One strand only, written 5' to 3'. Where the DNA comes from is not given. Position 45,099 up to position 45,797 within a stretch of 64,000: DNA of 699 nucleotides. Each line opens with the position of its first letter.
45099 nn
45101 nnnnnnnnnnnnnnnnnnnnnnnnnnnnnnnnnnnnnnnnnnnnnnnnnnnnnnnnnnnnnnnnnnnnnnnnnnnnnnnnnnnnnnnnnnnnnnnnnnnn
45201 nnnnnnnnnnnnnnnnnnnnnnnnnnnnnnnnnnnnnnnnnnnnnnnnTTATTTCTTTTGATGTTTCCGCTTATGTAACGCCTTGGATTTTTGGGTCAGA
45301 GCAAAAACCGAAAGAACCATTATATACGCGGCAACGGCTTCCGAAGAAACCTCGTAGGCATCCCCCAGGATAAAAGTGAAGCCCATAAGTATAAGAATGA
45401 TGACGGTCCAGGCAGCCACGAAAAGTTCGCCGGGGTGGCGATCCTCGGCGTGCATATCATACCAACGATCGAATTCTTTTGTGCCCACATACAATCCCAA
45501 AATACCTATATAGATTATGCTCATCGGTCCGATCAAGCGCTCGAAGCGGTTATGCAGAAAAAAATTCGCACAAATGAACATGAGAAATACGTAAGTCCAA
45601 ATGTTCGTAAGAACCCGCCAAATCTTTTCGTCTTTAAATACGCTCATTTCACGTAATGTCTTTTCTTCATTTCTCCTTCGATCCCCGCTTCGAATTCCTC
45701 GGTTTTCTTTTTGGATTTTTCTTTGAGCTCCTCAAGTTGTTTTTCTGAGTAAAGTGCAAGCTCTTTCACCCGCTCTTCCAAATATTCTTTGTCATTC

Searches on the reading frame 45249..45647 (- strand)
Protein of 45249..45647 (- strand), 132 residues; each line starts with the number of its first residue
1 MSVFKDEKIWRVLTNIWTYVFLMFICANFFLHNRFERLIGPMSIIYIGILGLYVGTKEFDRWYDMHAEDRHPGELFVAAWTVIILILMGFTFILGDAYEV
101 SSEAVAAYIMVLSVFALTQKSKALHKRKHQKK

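Call 76: find_encoding_contigs(protein=window:45249-45647:-, flank=4000, max_places=10)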
Protein window:45249-45647:- (132 aa): 2 contigs read that carry it; 1 place shown.
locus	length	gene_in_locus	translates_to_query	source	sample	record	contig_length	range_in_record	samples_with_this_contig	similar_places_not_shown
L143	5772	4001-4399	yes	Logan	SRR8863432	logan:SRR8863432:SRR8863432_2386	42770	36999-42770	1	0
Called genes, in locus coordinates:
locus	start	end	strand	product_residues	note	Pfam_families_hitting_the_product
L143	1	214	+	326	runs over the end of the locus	PF02912:Phe_tRNA-synt_N, PF01409:tRNA-synt_2d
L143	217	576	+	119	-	-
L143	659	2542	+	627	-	PF03483:B3_4, PF03484:B5, PF17759:tRNA_synthFbeta, PF03147:FDX-ACB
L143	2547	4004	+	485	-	PF01743:PolyA_pol, PF12627:PolyA_pol_RNAbd, PF01966:HD, PF13735:tRNA_NucTran2_2 (weak)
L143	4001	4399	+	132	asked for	-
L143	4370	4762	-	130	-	-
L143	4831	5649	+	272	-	PF02582:DUF155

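Call 85: search_protein_families(library=pfam, proteins=[window:45249-45647:-], max_evalue=0.1)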
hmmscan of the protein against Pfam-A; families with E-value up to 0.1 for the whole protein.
window:45249-45647:- (132 aa): 2 families
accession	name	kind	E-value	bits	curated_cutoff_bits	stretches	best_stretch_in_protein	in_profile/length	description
PF24124.1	YphA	-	0.0029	17.8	28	0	73-122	25-73/198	YphA-like integral membrane protein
PF09925.14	DUF2157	-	0.012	15.7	32.4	1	21-112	50-130/146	Predicted membrane protein (DUF2157)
